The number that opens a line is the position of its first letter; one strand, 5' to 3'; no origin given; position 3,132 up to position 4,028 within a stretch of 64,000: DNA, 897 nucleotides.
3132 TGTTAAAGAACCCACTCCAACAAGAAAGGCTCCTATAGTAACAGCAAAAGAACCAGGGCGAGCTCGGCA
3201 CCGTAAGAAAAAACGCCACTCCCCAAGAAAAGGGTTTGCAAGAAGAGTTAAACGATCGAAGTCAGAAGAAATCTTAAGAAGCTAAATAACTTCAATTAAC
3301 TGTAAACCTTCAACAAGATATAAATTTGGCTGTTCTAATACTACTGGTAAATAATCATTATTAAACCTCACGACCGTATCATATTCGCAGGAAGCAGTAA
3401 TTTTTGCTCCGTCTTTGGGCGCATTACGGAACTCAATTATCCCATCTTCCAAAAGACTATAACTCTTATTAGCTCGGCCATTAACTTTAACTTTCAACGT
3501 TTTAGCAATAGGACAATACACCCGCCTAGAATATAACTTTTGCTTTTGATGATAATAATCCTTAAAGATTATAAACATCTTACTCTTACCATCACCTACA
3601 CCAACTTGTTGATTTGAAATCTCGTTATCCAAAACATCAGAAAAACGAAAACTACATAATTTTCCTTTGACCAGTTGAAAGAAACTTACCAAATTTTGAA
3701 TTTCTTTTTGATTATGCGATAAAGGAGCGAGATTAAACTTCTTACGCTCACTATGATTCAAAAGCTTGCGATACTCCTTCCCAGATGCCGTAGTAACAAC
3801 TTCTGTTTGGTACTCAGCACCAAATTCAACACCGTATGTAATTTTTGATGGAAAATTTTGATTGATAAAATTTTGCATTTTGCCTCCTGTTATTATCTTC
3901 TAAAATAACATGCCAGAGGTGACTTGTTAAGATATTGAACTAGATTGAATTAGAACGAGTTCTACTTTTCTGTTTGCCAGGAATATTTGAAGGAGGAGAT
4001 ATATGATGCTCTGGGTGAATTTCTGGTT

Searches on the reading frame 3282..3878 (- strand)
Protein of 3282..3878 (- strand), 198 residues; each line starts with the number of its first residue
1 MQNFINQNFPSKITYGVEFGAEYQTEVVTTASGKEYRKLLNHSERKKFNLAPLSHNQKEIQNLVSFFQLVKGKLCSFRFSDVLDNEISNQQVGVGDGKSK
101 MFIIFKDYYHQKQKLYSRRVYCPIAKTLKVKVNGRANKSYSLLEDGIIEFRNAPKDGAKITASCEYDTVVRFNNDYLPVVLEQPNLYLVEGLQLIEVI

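Call 5: search_protein_families(library=pfam, proteins=[window:3282-3878:-], max_evalue=0.01)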
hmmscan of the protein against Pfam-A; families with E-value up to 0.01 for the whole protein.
window:3282-3878:- (198 aa): 1 family
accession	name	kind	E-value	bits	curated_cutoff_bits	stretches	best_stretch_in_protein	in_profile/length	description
PF09343.15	DUF2460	-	6.2e-45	153.6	30.4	1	8-197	4-204/205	Conserved hypothetical protein 2217 (DUF2460)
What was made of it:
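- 3282..3878 (-): GTA g12-type distal tail protein. It marks the end of the co-directional string. calls 5 (DUF2460, E 6e-45), 76 (TIGR02217)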

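Call 30: find_related_loci(query=window:3282-3878:-, collection=genome_contigs, flank=10000)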
Query window:3282-3878:- (198 aa) in genome_contigs; peptide patterns used: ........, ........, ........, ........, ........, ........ (x = any residue, [..] = any of these).
55 stretches matched a pattern, but none encodes a relative of the query by tblastn (E <= 1e-3).

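Call 76: search_protein_families(library=ncbifam, proteins=[window:3282-3878:-], max_evalue=0.01)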
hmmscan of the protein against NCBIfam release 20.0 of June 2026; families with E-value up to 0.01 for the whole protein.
window:3282-3878:- (198 aa): 1 family
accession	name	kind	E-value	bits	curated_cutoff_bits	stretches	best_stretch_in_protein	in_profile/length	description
TIGR02217.1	chp_TIGR02217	subfamily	6.5e-33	114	136.65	1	4-183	2-194/210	phage distal tail protein, Rcc01695 family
